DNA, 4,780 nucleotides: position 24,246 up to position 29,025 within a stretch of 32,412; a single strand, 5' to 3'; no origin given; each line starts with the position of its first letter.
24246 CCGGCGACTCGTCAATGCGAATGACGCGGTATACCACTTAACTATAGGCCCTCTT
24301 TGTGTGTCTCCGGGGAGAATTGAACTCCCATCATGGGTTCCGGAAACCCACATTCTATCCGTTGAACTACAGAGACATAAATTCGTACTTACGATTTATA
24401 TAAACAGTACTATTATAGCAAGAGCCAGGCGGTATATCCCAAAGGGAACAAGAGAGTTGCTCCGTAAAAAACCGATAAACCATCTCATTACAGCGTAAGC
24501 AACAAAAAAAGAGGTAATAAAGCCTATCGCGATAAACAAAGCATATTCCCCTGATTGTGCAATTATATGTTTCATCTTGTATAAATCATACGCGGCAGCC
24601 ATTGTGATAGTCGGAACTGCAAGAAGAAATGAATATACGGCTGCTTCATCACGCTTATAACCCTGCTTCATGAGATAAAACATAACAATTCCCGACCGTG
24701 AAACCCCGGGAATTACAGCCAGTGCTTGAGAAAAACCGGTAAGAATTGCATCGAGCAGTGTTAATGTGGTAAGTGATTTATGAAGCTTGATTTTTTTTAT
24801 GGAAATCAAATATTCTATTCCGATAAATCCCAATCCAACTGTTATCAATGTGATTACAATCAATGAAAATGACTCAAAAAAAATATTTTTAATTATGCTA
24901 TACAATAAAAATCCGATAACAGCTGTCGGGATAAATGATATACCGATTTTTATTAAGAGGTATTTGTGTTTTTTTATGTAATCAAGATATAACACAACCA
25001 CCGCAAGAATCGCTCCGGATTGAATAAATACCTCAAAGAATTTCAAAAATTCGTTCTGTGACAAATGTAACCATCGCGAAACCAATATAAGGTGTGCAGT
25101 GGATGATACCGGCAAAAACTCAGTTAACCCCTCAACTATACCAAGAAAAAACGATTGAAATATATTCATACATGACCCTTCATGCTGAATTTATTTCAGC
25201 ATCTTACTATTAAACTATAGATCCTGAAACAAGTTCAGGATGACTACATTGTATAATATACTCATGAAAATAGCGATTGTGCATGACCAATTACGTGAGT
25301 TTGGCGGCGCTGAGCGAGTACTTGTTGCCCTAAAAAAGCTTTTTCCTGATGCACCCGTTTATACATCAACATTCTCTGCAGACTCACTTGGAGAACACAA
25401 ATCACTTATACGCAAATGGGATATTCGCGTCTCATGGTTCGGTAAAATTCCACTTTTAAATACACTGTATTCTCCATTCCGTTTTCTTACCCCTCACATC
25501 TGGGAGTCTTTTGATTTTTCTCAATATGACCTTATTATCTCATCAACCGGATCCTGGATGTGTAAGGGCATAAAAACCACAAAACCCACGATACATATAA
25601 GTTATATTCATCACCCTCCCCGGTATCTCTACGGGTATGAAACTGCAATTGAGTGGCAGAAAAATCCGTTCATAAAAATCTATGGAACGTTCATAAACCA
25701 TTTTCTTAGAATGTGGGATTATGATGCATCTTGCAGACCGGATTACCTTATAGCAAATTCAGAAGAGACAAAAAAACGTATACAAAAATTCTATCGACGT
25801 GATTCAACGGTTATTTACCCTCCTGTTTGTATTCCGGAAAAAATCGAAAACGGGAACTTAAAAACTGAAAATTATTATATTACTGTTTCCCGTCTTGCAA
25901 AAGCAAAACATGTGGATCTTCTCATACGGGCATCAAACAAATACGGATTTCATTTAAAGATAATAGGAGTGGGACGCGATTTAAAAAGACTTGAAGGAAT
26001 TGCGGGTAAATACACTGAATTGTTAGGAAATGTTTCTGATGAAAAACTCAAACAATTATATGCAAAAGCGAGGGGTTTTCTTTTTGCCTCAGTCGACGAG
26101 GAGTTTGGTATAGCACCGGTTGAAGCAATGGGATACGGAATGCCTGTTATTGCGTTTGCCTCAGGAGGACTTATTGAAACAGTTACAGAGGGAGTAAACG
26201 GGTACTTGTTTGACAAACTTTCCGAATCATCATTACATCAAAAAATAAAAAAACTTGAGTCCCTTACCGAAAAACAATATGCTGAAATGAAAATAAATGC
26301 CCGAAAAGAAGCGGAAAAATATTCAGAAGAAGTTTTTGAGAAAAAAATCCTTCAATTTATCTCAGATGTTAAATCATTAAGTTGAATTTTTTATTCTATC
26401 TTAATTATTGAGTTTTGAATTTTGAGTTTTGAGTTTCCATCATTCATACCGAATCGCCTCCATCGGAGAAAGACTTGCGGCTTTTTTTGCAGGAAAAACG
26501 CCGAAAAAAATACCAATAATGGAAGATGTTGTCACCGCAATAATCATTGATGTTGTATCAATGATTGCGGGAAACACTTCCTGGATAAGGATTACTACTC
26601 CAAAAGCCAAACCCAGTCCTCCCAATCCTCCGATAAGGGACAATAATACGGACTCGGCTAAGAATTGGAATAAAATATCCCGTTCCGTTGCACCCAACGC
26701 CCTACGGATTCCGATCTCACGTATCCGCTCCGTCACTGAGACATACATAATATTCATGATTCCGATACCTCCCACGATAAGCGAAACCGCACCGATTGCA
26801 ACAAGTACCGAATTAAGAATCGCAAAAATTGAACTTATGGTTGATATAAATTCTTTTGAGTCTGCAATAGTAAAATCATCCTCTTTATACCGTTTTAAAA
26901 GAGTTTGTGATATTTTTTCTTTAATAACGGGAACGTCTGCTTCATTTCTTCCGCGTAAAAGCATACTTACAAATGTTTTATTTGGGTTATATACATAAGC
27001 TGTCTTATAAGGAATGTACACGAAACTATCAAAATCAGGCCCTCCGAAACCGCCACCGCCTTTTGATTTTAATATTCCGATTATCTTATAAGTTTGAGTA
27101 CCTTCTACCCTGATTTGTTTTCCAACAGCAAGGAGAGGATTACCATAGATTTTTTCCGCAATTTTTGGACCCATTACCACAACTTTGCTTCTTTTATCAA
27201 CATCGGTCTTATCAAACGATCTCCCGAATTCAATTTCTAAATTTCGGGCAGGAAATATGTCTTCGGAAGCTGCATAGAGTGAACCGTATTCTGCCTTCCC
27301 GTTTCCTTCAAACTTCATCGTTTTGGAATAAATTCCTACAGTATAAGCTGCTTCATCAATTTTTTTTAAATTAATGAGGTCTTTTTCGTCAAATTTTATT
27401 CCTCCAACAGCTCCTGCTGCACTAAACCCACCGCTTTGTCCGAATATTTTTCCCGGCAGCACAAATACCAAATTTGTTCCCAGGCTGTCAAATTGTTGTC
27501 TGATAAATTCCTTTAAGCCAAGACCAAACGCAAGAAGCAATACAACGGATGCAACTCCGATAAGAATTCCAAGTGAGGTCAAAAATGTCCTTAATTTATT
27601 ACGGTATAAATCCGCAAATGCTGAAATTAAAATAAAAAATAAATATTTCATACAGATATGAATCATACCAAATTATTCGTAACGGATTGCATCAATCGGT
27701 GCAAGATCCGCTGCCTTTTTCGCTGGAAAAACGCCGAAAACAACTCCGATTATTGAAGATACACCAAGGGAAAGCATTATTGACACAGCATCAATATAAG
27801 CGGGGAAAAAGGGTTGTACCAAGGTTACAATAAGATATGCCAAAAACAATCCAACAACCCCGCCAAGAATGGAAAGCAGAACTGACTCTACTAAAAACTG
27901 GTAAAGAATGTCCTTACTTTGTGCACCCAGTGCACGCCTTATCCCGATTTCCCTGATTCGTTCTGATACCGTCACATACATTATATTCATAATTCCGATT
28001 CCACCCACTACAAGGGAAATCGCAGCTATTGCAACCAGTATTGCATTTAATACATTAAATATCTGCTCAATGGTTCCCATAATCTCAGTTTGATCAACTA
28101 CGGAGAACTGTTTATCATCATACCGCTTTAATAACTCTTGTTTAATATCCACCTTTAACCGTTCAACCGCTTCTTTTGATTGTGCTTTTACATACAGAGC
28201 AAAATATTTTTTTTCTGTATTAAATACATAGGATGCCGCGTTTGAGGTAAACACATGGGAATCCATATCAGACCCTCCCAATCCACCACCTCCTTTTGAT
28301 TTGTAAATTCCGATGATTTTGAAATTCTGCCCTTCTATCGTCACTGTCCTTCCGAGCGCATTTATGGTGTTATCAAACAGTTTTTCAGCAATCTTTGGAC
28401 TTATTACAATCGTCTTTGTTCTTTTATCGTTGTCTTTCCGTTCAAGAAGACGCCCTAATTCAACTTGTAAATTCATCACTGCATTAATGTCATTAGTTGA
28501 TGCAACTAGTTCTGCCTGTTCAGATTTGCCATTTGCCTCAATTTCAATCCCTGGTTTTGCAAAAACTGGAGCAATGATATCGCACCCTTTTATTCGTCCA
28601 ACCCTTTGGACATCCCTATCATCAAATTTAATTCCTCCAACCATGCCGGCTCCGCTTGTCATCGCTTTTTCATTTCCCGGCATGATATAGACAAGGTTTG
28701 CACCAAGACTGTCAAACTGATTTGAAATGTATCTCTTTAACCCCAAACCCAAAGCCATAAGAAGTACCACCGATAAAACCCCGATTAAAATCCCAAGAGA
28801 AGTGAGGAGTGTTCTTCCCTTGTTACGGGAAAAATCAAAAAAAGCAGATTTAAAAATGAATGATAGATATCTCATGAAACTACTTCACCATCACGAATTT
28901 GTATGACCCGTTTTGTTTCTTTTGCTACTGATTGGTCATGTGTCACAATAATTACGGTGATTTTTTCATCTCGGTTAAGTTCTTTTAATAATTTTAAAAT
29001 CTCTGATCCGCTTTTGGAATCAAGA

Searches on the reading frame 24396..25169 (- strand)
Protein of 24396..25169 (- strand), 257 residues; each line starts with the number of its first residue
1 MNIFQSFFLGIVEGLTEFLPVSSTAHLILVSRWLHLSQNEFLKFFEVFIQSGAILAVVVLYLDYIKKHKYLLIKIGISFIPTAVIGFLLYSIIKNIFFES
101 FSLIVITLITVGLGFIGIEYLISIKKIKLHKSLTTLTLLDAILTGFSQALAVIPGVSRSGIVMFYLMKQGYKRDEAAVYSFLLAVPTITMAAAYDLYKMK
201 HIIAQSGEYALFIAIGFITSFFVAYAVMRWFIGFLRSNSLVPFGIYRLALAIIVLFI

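Call 8: search_protein_families(library=pfam, proteins=[window:24396-25169:-], max_evalue=0.001)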
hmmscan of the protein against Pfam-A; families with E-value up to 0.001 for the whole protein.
window:24396-25169:- (257 aa): 1 family
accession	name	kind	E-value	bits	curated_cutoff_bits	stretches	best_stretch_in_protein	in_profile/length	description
PF02673.24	BacA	-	2.8e-63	214.5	33.4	1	7-253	2-257/257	Bacitracin resistance protein BacA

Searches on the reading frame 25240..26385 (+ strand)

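Call 8: search_protein_families(library=pfam, proteins=[window:25240-26385:+], max_evalue=0.001)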
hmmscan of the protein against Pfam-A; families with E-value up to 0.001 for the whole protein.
window:25240-26385:+ (381 aa): 4 families
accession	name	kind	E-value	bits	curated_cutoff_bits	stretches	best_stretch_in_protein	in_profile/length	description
PF00534.26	Glycos_transf_1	-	6.8e-29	101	26.4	1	204-356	9-171/172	Glycosyl transferases group 1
PF13692.12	Glyco_trans_1_4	-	1.7e-20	74.2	27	1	213-339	4-139/142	Glycosyl transferases group 1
PF13439.12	Glyco_transf_4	-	5.6e-08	33.4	28.5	1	21-196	1-166/170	Glycosyltransferase Family 4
PF20706.3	GT4-conflict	-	2.2e-05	24.1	26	1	267-321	272-326/385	Family 4 Glycosyltransferase in conflict systems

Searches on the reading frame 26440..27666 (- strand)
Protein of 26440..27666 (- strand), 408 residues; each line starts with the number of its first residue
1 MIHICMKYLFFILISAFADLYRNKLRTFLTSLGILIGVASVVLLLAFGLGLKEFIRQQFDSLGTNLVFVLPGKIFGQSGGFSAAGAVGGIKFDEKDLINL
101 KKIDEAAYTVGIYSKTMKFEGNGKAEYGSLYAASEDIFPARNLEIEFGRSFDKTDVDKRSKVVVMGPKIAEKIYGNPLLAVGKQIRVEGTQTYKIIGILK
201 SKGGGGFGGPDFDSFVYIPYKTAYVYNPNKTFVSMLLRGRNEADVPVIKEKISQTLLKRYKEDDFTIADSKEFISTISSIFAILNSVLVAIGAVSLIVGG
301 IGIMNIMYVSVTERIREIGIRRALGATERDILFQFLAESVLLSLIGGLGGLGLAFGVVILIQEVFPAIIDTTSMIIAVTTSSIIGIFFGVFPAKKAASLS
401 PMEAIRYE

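Call 8: search_protein_families(library=pfam, proteins=[window:26440-27666:-], max_evalue=0.001)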
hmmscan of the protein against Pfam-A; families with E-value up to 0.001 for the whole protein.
window:26440-27666:- (408 aa): 2 families
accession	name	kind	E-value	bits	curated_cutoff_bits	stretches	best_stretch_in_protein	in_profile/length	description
PF12704.14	MacB_PCD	-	5.4e-37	128.5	27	1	27-254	1-206/207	MacB-like periplasmic core domain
PF02687.27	FtsX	-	2e-19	70.3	25.5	1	290-401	2-120/120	FtsX-like permease C-terminal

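Call 50: search_solved_structures(query=window:26440-27666:-, max_evalue=0.00001, show_alignments=5)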
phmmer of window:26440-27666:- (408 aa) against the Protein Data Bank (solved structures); distinct sequences matched with E-value up to 0.00001: 8.
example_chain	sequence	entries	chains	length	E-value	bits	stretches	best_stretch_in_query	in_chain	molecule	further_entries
5gko_A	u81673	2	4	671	2.8e-55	191.4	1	18-406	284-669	Macrolide export ATP-binding/permease protein MacB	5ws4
5nik_J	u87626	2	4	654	1.8e-51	178.8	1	14-406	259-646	Macrolide export ATP-binding/permease protein MacB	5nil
5lil_A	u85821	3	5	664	1.9e-51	178.8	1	19-406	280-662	Macrolide export ATP-binding/permease protein MacB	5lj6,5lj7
5xu1_M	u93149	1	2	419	1.4e-45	159.5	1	15-408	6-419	ABC transporter permeae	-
9o9x_C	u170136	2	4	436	1.9e-14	57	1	238-373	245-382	ABC transporter permease YtrF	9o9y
3ftj_A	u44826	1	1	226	2.4e-09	40.2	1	57-278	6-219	Macrolide export ATP-binding/permease protein macB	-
9qgy_M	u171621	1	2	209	1.8e-07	34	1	59-265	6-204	Macrolide export ATP-binding/permease protein MacB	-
5c59_A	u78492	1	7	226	2.7e-07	33.4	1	53-268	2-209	Macrolide export ATP-binding/permease protein MacB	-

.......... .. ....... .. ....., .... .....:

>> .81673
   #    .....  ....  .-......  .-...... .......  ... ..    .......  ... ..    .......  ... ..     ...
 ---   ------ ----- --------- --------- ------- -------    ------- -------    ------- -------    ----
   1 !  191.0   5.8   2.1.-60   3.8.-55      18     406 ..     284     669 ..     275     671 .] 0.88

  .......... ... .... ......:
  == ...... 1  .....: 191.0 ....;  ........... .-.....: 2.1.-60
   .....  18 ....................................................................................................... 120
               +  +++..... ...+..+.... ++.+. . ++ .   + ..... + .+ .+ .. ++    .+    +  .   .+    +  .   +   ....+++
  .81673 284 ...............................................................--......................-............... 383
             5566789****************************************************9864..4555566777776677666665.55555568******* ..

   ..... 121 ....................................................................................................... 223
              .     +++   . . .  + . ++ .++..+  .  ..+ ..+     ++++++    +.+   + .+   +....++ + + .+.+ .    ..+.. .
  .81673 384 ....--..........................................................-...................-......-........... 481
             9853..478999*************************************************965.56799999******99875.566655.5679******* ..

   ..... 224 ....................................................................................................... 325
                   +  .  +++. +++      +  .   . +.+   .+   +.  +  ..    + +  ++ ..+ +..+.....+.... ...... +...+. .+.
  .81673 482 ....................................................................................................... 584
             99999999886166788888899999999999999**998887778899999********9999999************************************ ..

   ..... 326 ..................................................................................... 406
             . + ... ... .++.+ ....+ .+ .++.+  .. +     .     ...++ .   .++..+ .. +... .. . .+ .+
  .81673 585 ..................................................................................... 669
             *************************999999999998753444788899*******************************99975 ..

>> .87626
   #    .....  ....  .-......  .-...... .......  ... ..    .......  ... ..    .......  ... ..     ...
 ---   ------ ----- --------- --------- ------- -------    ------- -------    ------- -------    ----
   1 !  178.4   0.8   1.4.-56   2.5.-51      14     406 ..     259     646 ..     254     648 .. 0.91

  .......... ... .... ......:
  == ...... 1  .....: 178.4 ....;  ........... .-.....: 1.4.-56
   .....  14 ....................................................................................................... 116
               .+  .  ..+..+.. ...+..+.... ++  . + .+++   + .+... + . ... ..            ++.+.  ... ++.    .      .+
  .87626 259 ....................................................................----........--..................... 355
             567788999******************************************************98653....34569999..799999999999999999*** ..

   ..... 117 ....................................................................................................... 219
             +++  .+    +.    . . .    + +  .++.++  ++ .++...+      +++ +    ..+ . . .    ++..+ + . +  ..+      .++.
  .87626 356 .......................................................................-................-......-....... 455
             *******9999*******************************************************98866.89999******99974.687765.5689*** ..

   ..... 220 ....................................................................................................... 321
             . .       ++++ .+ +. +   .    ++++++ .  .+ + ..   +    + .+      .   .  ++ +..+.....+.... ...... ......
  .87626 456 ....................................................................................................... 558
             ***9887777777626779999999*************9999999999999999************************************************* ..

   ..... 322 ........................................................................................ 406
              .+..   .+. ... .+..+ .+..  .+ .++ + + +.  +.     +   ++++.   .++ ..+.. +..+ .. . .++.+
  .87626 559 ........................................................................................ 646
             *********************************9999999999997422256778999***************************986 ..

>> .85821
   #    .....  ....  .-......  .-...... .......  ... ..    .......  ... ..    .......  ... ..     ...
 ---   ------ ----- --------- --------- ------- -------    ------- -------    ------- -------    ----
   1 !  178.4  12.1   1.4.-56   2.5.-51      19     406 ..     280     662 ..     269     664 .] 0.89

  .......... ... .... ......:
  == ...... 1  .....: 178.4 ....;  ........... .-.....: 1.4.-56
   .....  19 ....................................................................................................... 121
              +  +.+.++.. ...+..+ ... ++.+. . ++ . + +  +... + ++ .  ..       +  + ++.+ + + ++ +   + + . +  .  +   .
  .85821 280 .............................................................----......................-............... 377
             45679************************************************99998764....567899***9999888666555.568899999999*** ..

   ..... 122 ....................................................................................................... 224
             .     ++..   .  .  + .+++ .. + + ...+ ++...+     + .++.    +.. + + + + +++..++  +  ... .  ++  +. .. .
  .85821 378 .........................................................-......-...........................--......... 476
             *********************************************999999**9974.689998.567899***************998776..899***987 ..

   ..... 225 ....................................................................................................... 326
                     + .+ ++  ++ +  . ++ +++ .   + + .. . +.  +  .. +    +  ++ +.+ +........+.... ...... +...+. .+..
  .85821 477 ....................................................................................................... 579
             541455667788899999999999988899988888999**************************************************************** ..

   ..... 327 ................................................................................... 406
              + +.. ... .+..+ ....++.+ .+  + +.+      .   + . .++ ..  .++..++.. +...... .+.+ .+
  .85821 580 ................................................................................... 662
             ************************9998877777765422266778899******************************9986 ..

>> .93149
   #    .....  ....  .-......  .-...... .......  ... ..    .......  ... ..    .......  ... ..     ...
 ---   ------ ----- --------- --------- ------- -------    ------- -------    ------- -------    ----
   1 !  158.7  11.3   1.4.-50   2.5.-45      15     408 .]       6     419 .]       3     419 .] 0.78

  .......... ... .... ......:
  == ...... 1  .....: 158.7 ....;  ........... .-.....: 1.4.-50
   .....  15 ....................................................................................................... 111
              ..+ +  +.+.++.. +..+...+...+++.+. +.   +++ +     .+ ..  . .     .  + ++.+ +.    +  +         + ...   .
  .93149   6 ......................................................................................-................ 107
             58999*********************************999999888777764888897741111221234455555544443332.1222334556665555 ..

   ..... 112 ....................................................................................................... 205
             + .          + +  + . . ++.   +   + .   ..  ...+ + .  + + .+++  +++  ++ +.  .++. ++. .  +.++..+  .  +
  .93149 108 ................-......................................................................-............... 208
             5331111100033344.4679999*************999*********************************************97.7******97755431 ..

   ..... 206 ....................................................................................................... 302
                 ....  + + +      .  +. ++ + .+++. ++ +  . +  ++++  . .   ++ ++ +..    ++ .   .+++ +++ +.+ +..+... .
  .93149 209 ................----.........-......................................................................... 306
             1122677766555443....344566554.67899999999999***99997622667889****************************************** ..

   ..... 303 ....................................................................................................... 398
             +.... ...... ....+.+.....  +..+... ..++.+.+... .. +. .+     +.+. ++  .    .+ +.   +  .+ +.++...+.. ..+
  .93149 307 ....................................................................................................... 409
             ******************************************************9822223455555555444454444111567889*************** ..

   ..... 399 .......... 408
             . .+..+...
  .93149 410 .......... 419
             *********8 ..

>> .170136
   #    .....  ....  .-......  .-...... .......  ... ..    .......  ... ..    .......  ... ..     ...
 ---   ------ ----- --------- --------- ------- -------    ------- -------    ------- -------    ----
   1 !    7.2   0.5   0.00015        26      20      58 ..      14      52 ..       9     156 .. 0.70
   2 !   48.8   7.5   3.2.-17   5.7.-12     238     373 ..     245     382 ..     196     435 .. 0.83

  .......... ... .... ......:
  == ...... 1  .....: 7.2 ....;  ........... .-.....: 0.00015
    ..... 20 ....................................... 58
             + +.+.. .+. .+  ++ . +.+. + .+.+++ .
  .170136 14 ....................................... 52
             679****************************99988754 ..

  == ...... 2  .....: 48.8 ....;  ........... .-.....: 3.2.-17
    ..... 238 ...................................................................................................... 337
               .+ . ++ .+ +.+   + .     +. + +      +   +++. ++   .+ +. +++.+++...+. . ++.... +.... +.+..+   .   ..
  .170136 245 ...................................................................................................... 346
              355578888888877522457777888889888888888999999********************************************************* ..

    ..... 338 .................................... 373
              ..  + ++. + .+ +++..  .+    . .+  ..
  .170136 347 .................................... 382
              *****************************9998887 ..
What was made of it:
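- Those residues correspond to A. actinomycetemcomitans MacB ~362-475 (call 50).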

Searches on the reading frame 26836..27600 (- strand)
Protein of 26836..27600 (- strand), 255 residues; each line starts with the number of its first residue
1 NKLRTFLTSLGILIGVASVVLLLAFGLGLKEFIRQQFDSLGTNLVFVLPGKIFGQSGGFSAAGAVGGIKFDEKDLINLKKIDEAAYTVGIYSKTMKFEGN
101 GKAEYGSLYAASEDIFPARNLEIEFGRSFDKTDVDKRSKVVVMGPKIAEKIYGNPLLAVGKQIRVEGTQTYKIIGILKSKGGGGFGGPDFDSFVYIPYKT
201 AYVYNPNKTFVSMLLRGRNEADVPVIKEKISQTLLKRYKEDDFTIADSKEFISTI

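Call 36: find_homologous_proteins(query=window:26836-27600:-, max_evalue=0.00001)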
Query seq(255 aa) (255 aa): 1934 proteins with E <= 0.00001 among 5403 candidates; the best 120 are listed.
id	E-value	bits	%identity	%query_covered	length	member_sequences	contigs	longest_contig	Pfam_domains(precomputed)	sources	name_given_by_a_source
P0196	1.9e-159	547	100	100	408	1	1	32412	PF02687.28,PF12704.15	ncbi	-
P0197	1.6e-136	472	85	100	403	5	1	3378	PF02687.28,PF12704.15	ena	-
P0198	5.7e-135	467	83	100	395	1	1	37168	PF02687.28,PF12704.15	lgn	-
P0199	6.0e-135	466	83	100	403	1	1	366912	PF02687.28,PF12704.15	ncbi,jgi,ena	ncbi:MAG: ABC transporter permease [Patescibacteria group bacterium]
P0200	9.4e-130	449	80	100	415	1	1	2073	PF02687.28,PF12704.15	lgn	-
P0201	9.7e-110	384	68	100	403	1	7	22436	PF02687.28,PF12704.15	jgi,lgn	-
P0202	4.9e-100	352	65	100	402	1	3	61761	PF02687.28,PF12704.15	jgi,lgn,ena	-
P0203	5.0e-99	349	60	100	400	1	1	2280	PF02687.28,PF12704.15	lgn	-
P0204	8.3e-99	348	61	100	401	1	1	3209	PF02687.28,PF12704.15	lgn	-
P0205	3.4e-98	346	61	100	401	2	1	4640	PF02687.28,PF12704.15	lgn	-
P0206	5.6e-97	342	61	98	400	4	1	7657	PF02687.28,PF12704.15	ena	-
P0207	1.0e-96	341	61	100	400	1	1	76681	PF02687.28,PF12704.15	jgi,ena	-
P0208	2.8e-96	340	60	100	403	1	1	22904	PF02687.28,PF12704.15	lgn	-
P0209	6.0e-96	339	61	100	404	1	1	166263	PF02687.28,PF12704.15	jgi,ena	-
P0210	7.9e-96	338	60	100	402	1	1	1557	PF02687.28,PF12704.15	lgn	-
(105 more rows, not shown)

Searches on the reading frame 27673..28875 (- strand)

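Call 8: search_protein_families(library=pfam, proteins=[window:27673-28875:-], max_evalue=0.001)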
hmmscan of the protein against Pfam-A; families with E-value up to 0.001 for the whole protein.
window:27673-28875:- (400 aa): 2 families
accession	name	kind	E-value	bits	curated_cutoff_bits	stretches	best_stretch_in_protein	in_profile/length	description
PF12704.14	MacB_PCD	-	5.4e-34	118.7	27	1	22-246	1-206/207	MacB-like periplasmic core domain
PF02687.27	FtsX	-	2.5e-18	66.7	25.5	1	282-389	2-116/120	FtsX-like permease C-terminal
